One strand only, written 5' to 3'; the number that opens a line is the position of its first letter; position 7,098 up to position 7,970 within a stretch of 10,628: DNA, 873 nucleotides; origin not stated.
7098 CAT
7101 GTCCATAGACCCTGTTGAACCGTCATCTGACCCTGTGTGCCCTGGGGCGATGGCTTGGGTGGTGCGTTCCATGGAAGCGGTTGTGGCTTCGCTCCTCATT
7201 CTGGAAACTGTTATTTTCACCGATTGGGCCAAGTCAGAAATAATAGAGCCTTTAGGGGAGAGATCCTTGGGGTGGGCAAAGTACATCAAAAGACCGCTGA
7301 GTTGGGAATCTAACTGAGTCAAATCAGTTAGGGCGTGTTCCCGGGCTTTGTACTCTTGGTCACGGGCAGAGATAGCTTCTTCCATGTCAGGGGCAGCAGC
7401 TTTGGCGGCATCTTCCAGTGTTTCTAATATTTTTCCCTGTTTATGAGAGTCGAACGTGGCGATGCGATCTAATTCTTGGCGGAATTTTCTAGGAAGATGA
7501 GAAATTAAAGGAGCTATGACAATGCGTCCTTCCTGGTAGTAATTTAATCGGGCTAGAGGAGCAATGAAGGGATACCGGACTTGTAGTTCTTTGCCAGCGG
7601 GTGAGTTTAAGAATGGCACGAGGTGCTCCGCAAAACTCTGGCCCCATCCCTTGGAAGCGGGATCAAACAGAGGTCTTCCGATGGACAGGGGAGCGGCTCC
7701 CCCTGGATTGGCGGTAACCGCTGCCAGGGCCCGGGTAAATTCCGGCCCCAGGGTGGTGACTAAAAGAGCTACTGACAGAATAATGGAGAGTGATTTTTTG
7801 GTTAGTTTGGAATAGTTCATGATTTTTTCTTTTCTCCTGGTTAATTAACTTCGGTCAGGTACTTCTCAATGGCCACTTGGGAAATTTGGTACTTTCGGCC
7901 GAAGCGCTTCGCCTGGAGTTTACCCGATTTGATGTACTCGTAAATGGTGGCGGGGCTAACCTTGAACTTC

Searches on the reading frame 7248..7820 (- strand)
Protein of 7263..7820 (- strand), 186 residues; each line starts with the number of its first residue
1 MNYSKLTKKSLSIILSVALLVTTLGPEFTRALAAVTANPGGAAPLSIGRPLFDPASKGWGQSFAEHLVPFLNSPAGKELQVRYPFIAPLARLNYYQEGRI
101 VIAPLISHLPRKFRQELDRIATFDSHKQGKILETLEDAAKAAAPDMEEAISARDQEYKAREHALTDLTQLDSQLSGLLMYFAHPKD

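Call 14: find_homologous_proteins(query=window:7263-7820:-, max_evalue=0.01)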
Query seq(186 aa): 2510 candidates shared short words with the query, none scored E <= 0.01.

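Call 24: search_protein_representatives(alignment_id=A2)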
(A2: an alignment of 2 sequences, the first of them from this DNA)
Query: 2 sequences, 192 profile positions. Proteins with E-value up to 0.001 (for the whole library): 13; up to 1e-10: 1; up to 1e-30: 1. The best 13 are listed.
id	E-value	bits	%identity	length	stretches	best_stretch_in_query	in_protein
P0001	7.9e-100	348.8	-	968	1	1-192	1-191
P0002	8.0e-08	48.6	-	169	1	48-191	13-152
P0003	2.8e-07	46.9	-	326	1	50-162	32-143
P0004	6.0e-07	45.8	-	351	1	53-169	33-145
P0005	1.1e-05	41.7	-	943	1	14-165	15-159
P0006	1.4e-05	41.4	-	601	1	3-188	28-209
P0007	2.8e-05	40.4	-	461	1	43-188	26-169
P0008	6.5e-05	39.2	-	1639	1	9-190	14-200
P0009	2.1e-04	37.5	-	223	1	46-190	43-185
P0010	2.1e-04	37.5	-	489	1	50-191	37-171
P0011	3.0e-04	37.0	-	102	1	10-110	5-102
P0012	3.7e-04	36.7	-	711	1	10-161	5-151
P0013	4.1e-04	36.6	-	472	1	47-191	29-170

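Call 27: search_protein_families(library=pfam, proteins=[P0003, P0004, P0005, P0006, P0007, P0008, P0009, P0010, P0012, P0013], max_evalue=0.001)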
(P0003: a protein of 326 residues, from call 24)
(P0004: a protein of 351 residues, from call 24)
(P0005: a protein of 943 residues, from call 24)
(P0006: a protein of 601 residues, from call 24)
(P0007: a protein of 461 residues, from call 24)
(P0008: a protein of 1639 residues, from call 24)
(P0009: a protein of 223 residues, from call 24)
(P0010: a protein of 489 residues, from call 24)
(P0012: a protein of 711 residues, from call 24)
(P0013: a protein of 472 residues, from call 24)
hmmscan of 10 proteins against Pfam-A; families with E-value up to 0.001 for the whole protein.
P0003 (326 aa): 0 families

P0004 (351 aa): 0 families

P0005 (943 aa): 2 families
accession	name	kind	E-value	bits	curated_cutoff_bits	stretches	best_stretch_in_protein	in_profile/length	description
PF01368.27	DHH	-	1.2e-14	55.1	28.1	1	631-771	2-125/125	DHH family, N-terminal domain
PF02272.25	DHHA1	-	1.2e-09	39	25.9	1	856-937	16-101/102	DHHA1 domain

P0006 (601 aa): 1 family
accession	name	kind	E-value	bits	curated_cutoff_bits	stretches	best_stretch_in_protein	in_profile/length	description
PF01963.22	TraB_PrgY_gumN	-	0.00044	20.6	26.8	0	547-588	213-251/263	TraB/PrgY/gumN family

P0007 (461 aa): 2 families
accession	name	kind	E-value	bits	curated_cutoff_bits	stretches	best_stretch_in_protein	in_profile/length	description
PF13487.12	HD_5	-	3.9e-27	95.5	27.2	1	282-449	5-170/170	HD domain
PF01966.28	HD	-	1.5e-16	61.2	22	1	291-418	1-115/116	HD domain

P0008 (1639 aa): 0 families

P0009 (223 aa): 0 families

P0010 (489 aa): 2 families
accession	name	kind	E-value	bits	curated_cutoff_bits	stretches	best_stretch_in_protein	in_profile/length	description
PF13487.12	HD_5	-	1.3e-34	119.8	27.2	1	326-479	19-170/170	HD domain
PF01966.28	HD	-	6e-16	59.2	22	1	322-448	2-115/116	HD domain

P0012 (711 aa): 1 family
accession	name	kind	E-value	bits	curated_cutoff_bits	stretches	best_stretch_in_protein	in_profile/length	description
PF07690.21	MFS_1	-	2.7e-15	56.6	33.4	2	306-665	3-342/347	Major Facilitator Superfamily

P0013 (472 aa): 2 families
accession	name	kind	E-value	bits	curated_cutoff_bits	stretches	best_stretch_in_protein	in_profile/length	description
PF13487.12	HD_5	-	1.1e-29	103.8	27.2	1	287-452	7-170/170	HD domain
PF01966.28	HD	-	8.5e-14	52.3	22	1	296-421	3-115/116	HD domain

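Call 31: find_homologous_proteins(query=A3, max_evalue=0.001)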
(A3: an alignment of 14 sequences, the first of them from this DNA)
Query A3 (14 sequences): 8000 candidates shared short words with the query, none scored E <= 0.001.

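Call 37: find_encoding_contigs(protein=P0005, flank=10000, max_places=3)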
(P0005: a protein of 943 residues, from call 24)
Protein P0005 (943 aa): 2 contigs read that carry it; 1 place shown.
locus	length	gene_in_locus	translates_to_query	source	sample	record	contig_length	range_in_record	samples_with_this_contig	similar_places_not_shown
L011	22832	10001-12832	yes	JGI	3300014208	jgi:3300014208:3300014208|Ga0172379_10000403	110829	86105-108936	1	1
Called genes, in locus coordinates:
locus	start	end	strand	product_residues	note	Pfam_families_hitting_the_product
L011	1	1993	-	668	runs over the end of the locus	PF02838:Glyco_hydro_20b, PF14845:Glycohydro_20b2, PF00728:Glyco_hydro_20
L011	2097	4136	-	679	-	PF02838:Glyco_hydro_20b, PF14845:Glycohydro_20b2, PF00728:Glyco_hydro_20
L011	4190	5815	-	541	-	-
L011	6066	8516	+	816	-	PF02163:Peptidase_M50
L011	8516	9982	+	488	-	PF03976:PPK2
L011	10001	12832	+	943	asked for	PF01368:DHH, PF02272:DHHA1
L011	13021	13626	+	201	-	PF13183:Fer4_8, PF13237:Fer4_10 (faint), PF13187:Fer4_9, PF13534:Fer4_17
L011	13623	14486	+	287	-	PF02754:CCG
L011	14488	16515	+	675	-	PF00890:FAD_binding_2 (weak), PF01266:DAO (weak), PF07992:Pyr_redox_2 (weak), PF12831:FAD_oxidored, PF13450:NAD_binding_8, PF12838:Fer4_7, PF13187:Fer4_9, PF13237:Fer4_10, +7 more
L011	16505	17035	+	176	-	PF02662:FlpD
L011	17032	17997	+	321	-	PF01058:Oxidored_q6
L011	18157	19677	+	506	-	PF27537:HoxH, PF00374:NiFeSe_Hases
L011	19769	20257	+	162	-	PF01750:HycI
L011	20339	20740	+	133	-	PF01155:HypA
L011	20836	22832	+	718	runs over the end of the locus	PF00069:Pkinase, PF07714:PK_Tyr_Ser-Thr, PF03109:ABC1 (weak)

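Call 38: find_encoding_contigs(protein=P0008, flank=10000, max_places=3)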
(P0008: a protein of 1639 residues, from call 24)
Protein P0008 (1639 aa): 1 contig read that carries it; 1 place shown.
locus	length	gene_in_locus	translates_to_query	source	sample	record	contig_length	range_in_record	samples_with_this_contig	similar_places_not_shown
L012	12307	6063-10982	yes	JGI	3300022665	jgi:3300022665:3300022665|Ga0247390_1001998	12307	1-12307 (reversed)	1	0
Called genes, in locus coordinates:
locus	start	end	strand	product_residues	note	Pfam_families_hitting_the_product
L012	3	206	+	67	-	?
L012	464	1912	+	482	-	PF07992:Pyr_redox_2 (faint), PF12831:FAD_oxidored (faint), PF00732:GMC_oxred_N, PF05199:GMC_oxred_C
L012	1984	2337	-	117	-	-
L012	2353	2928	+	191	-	PF01073:3Beta_HSD (weak), PF01370:Epimerase, PF16363:GDP_Man_Dehyd (weak)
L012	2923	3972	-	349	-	PF01073:3Beta_HSD, PF01370:Epimerase, PF02719:Polysacc_synt_2 (faint), PF04321:RmlD_sub_bind, PF05368:NmrA (weak), PF13460:NAD_binding_10, PF16363:GDP_Man_Dehyd, PF07993:NAD_binding_4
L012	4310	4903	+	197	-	-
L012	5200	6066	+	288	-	-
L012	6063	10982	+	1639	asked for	-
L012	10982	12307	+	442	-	?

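Call 39: find_encoding_contigs(protein=P0004, flank=10000, max_places=3)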
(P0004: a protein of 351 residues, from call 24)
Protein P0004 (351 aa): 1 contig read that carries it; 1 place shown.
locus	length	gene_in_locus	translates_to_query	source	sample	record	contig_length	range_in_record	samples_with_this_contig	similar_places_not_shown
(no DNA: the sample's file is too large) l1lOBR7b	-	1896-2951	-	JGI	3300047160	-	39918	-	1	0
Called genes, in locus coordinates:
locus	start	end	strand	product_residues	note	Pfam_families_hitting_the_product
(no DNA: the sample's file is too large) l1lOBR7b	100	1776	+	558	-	PF05048:NosD (weak)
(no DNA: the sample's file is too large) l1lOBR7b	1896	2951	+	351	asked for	-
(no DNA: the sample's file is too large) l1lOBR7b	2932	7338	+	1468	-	PF13229:Beta_helix (weak), PF05048:NosD (weak)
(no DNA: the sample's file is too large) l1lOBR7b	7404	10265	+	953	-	PF12951:PATR, PF03797:Autotransporter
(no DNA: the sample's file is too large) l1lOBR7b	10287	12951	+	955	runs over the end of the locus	PF12951:PATR, PF03797:Autotransporter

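Call 40: find_encoding_contigs(protein=P0007, flank=10000, max_places=3)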
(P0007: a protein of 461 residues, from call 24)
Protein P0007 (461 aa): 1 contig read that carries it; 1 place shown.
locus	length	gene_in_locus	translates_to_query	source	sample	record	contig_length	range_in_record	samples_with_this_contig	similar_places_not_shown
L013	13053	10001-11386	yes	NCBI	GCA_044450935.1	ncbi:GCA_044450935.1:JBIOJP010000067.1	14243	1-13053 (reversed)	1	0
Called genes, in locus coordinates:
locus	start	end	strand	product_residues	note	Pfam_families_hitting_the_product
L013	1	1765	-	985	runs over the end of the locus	PF00704:Glyco_hydro_18, PF01522:Polysacc_deac_1, PF13506:Glyco_transf_21, PF00535:Glycos_transf_2, PF10111:Glyco_tranf_2_2 (weak), PF13641:Glyco_tranf_2_3, PF03142:Chitin_synth_2, PF13632:Glyco_trans_2_3, +1 more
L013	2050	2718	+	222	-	PF00484:Pro_CA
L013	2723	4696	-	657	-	-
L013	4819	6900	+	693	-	PF02922:CBM_48, PF00128:Alpha-amylase, PF21156:ISOA1-3_C (weak)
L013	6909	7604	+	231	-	PF12773:DZR (faint)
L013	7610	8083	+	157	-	-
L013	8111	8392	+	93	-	-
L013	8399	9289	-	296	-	-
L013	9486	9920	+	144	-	-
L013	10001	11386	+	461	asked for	PF13487:HD_5, PF01966:HD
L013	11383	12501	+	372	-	-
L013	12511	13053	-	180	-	PF01171:ATP_bind_3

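Call 41: find_encoding_contigs(protein=P0012, flank=10000, max_places=3)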
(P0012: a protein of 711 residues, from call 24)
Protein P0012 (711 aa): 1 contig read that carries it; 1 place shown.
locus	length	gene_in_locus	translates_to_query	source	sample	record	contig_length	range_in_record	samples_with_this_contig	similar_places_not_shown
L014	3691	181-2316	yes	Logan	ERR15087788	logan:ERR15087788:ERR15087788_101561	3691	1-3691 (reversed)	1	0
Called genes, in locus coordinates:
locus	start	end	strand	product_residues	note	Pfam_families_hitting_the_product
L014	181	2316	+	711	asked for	PF07690:MFS_1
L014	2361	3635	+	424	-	-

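Call 48: predict_structure(alignment_id=A3)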
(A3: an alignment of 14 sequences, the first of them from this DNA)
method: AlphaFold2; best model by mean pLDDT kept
length: 191 residues; sequences in the alignment: 14
mean_pLDDT: 80.0   pTM: 0.68
mean pLDDT of the five models: 80.0, 79.6, 78.2, 77.6, 77.2
residues with pLDDT >= 90: 92; 70-90: 38; 50-70: 47; < 50: 14
segments of 3 or more residues with pLDDT < 50: 1-3, 38-46
pLDDT, mean of each block of 10 residues (from residue 1): 53 74 61 54 55 94 98 97 92 90 96 98 98 96 91 83 63 76 56 42
secondary structure, 60 per line:
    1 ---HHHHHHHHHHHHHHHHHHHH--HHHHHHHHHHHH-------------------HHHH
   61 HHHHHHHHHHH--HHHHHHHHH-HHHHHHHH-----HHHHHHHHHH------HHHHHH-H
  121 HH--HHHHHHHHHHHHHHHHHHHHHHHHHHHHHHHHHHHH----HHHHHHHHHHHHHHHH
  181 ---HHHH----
elements in order: H4-23 H26-37 H57-71 H74-82 H84-91 H97-106 H113-118 H125-160 H165-180 H184-187

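Call 58: search_solved_structures(query=A3, max_evalue=1)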
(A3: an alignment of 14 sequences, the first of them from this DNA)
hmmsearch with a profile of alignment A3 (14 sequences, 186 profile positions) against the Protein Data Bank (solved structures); distinct sequences matched with E-value up to 1: 2.
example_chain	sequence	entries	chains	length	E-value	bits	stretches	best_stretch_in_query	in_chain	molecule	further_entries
5mdn_A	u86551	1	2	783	0.46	13.5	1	116-183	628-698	DNA polymerase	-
2iji_A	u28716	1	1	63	0.98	12.4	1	99-131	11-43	Regulatory protein rop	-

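Call 62: list_cluster_members(proteins=[P0002, P0003, P0010, P0013])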
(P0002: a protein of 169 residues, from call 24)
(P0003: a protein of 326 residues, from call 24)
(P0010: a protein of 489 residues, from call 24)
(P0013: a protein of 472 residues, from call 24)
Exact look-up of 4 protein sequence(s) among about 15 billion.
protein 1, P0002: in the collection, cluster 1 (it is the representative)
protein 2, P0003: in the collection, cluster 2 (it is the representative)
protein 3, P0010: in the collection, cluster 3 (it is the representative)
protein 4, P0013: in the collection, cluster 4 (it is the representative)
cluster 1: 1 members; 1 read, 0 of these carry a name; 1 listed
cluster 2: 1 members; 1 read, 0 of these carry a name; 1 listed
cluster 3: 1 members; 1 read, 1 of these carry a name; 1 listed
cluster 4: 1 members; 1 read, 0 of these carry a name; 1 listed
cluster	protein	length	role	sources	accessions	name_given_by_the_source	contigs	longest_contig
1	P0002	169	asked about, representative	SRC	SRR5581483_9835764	-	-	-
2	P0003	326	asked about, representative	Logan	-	-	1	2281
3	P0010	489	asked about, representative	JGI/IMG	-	HD-GYP domain-containing protein (c-di-GMP phosphodiesterase class II)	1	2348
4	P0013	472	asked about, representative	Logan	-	-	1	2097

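Call 67: fold_search(model_id=the predicted structure, library=pdb)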
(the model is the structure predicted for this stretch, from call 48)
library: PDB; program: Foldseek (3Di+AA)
matches with E <= 10: 34; with E <= 0.001: 0
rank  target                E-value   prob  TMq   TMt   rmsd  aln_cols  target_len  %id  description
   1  8d9p                  1.3e+00  0.09  0.23  0.23  23.9       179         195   17  De Novo Photosynthetic Reaction Center Protein Equipped with Heme B and Mn(II) cations (released 2022-09-28)
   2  7q83_D                2.5e+00  0.04  0.16  0.18  22.8       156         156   15  Crystal structure of S. cerevisiae Sso2 in complex with the pleckstrin homology domain of Sec3 (released 2022-08-31)
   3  7q83_B                2.7e+00  0.04  0.15  0.18  22.4       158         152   14  Crystal structure of S. cerevisiae Sso2 in complex with the pleckstrin homology domain of Sec3 (released 2022-08-31)
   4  4w4u_A                3.9e+00  0.04  0.17  0.10  13.7       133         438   10  Structure of yeast SAGA DUBm with Sgf73 Y57A mutant at 2.8 angstroms resolution (released 2015-07-01)
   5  7som_J                4.8e+00  0.02  0.17  0.07  25.3       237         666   18  Ciliary C2 central pair apparatus isolated from Chlamydomonas reinhardtii (released 2022-04-13)
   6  7t20_B                5.0e+00  0.04  0.21  0.12  12.8       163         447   16  E. coli DnaB bound to ssDNA and AMPPNP (released 2022-12-14)
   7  1a4f_B                5.0e+00  0.03  0.15  0.19  15.1       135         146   12  BAR-HEADED GOOSE HEMOGLOBIN (OXY FORM) (released 1998-04-29)
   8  1yma                  6.2e+00  0.02  0.17  0.20  17.2       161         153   16  STRUCTURAL CHARACTERIZATION OF HEME LIGATION IN THE HIS64-->TYR VARIANT OF MYOGLOBIN (released 1994-01-31)
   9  6ivo_B                6.5e+00  0.02  0.15  0.12  19.8       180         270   14  Crystal structure of a membrane protein P208A (released 2019-11-06)
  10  4bd7_B                6.9e+00  0.01  0.14  0.17  23.0       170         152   15  Bax domain swapped dimer induced by octylmaltoside (released 2013-02-13)
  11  4ayx                  7.3e+00  0.03  0.21  0.08  29.8       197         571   11  STRUCTURE OF THE HUMAN MITOCHONDRIAL ABC TRANSPORTER, ABCB10 (ROD FORM B) (released 2012-07-11)
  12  7fd9_A                7.3e+00  0.02  0.15  0.05  15.1       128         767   15  Thermostabilised full length human mGluR5-5M with orthosteric antagonist, LY341495 (released 2021-09-08)
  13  6wk3_D                7.3e+00  0.01  0.14  0.17  15.3       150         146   18  Engineered carbene transferase RmaNOD Q52V, putative nitric oxide dioxygenase from Rhodothermus marinus (released 2020-07-08)
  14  5fje_A                7.7e+00  0.03  0.18  0.27  15.6       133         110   13  CU(I)-CSP1 (COPPER STORAGE PROTEIN 1) FROM METHYLOSINUS TRICHOSPORIUM OB3B (released 2015-11-18)
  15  1lhs                  7.7e+00  0.02  0.17  0.20  14.7       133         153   11  LOGGERHEAD SEA TURTLE MYOGLOBIN (AQUO-MET) (released 1995-06-03)
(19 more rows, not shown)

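Call 70: search_protein_families(library=pfam, proteins=[L011:6066-8516:+, L011:8516-9982:+, L012:5200-6066:+, L012:4310-4903:+, L012:10982-12307:+, L011:4190-5815:-, L014:2361-3635:+, L013:11383-12501:+], max_evalue=0.01)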
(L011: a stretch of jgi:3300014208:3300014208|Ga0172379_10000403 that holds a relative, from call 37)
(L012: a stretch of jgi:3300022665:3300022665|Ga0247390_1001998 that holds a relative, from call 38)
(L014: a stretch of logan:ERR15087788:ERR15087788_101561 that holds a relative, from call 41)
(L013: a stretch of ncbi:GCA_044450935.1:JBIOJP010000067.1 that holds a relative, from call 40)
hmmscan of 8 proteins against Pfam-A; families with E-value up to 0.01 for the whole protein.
L011:6066-8516:+ (816 aa): 1 family
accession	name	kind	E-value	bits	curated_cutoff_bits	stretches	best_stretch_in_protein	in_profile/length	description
PF02163.28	Peptidase_M50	-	1.5e-14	54.4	27.2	1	320-471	7-199/221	Peptidase family M50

L011:8516-9982:+ (488 aa): 1 family
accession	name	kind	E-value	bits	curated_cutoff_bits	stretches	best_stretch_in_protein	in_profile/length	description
PF03976.20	PPK2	-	5.1e-71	239.3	22.3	1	248-473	3-227/229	Polyphosphate kinase 2 (PPK2)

L012:5200-6066:+ (288 aa): 0 families

L012:4310-4903:+ (197 aa): 1 family
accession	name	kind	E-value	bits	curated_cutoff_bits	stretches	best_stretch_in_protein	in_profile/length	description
PF00805.28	Pentapeptide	-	0.00014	21.8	20.2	1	131-156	12-37/40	Pentapeptide repeats (8 copies)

L012:10982-12307:+ (442 aa): 2 families
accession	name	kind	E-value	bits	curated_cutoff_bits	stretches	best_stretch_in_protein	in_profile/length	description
PF01433.26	Peptidase_M1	-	2.2e-06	27.9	27.7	1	295-413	68-189/218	Peptidase family M1 domain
PF05299.18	Peptidase_M61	-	7.1e-05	23.6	22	1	295-357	3-76/118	M61 glycyl aminopeptidase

L011:4190-5815:- (541 aa): 1 family
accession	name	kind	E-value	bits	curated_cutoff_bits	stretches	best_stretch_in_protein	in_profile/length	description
PF08241.18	Methyltransf_11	-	7.9e-05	23.7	21.2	1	434-493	35-93/95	Methyltransferase domain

L014:2361-3635:+ (424 aa): 3 families
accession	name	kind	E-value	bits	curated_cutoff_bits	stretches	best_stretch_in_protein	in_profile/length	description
PF13472.12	Lipase_GDSL_2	-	4.5e-05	24.5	32.9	1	130-234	1-88/178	GDSL-like Lipase/Acylhydrolase family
PF00657.28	Lipase_GDSL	-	6.7e-05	23.6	23.6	0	128-209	1-90/208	GDSL-like Lipase/Acylhydrolase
PF25182.1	NonGDSL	-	0.0026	17.5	80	1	123-200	25-99/220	Non-GDSL lipase-like family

L013:11383-12501:+ (372 aa): 0 families

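Call 74: find_encoding_contigs(protein=P0006, flank=10000, max_places=3)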
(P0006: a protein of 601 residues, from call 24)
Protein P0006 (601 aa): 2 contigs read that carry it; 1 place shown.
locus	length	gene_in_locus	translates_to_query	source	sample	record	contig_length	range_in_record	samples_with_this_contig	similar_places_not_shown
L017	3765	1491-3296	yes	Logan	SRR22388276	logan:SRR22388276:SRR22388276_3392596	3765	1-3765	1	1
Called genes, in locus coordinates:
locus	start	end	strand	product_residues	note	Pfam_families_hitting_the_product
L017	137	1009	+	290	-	PF06271:RDD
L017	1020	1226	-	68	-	PF04014:MazE_antitoxin (weak)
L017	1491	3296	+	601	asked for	-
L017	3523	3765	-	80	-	?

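Call 75: find_encoding_contigs(protein=P0014, flank=10000, max_places=3)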
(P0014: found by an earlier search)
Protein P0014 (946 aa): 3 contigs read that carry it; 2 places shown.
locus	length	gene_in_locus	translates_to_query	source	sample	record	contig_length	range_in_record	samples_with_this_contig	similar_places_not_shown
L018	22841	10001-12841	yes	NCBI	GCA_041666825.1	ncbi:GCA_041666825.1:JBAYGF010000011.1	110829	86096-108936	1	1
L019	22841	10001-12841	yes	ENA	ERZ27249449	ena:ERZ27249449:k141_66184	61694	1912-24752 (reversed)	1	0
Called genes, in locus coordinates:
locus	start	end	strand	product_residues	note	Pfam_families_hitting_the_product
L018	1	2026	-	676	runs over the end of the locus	PF02838:Glyco_hydro_20b, PF14845:Glycohydro_20b2, PF00728:Glyco_hydro_20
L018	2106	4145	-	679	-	PF02838:Glyco_hydro_20b, PF14845:Glycohydro_20b2, PF00728:Glyco_hydro_20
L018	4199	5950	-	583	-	-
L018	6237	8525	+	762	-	PF02163:Peptidase_M50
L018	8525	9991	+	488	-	PF03976:PPK2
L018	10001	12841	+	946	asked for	PF01368:DHH, PF02272:DHHA1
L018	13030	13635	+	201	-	PF13183:Fer4_8, PF13237:Fer4_10 (faint), PF13187:Fer4_9, PF13534:Fer4_17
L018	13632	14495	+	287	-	PF02754:CCG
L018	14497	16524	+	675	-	PF00890:FAD_binding_2 (weak), PF01266:DAO (weak), PF07992:Pyr_redox_2 (weak), PF12831:FAD_oxidored, PF13450:NAD_binding_8, PF12838:Fer4_7, PF13187:Fer4_9, PF13237:Fer4_10, +7 more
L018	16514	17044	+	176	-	PF02662:FlpD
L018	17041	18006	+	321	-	PF01058:Oxidored_q6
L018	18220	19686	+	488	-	PF27537:HoxH, PF00374:NiFeSe_Hases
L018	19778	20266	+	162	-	PF01750:HycI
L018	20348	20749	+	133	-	PF01155:HypA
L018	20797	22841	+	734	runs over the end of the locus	PF00069:Pkinase, PF07714:PK_Tyr_Ser-Thr, PF03109:ABC1 (weak)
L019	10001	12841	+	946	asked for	PF01368:DHH, PF02272:DHHA1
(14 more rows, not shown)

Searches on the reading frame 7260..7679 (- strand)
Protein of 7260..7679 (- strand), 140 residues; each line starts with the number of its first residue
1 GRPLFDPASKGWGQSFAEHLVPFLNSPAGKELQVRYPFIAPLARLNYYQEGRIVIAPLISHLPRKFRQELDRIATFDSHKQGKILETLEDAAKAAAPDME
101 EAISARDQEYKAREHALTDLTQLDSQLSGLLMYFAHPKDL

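Call 56: find_homologous_proteins(query=A4, max_evalue=0.01)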
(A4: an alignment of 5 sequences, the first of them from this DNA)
Query A4 (5 sequences) (140 aa, profile of the alignment): 1 proteins with E <= 0.01 among 5081 candidates.
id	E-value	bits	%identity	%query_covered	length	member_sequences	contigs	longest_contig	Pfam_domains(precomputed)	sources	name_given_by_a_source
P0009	7.7e-49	183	26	94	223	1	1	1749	-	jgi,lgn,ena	-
